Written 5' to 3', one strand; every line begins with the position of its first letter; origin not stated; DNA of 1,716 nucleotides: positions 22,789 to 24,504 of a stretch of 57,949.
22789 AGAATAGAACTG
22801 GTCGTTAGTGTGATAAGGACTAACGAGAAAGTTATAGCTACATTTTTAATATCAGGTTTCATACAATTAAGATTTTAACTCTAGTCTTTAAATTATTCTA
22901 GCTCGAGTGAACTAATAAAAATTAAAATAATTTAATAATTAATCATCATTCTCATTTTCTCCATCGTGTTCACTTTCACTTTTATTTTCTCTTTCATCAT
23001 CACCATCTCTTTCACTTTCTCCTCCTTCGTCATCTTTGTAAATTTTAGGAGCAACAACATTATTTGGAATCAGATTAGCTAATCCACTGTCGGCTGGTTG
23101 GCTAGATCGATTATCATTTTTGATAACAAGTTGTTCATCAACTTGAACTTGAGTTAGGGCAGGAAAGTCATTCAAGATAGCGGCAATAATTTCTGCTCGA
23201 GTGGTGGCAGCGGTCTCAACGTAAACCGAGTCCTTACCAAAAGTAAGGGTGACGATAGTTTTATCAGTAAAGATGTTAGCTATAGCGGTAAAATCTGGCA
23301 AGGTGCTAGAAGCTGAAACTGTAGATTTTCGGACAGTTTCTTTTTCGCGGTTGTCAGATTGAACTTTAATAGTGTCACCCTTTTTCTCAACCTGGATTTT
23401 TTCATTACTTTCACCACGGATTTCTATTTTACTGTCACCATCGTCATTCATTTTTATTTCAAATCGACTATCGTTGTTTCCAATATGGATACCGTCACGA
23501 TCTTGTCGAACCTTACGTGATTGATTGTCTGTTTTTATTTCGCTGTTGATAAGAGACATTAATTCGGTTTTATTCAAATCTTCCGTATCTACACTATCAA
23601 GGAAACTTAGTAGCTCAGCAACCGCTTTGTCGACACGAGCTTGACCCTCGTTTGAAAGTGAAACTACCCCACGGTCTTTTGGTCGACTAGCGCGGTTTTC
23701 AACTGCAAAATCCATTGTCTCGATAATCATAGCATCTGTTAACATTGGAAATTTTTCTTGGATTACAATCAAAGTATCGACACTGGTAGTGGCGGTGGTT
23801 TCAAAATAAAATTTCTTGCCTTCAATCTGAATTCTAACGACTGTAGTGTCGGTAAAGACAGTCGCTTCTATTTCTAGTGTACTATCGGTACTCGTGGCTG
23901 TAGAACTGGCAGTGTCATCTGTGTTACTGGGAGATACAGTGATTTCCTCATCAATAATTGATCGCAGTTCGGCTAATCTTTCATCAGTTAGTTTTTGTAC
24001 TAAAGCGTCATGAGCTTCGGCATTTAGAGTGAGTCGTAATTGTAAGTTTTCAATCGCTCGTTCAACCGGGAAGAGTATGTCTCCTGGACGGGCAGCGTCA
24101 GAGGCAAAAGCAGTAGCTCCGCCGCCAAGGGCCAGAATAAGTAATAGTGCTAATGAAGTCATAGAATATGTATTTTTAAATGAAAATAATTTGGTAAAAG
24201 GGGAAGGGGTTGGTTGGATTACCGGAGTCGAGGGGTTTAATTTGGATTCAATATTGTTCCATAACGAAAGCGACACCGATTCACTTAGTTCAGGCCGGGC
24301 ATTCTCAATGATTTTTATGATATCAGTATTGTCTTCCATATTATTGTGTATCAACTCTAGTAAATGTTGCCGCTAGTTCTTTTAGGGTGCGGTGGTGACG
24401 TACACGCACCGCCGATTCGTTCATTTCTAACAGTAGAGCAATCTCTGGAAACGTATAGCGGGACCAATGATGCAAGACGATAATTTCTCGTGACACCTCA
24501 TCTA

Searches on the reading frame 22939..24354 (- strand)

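Call 59: search_protein_families(library=pfam, proteins=[window:22939-24354:-], max_evalue=0.001)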
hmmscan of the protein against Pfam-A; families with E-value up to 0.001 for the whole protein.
window:22939-24354:- (471 aa): 1 family
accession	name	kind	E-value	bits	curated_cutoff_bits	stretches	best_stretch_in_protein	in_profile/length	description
PF18915.5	DUF5667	-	6.7e-08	33.3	27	1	90-139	4-53/99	Domain of unknown function (DUF5667)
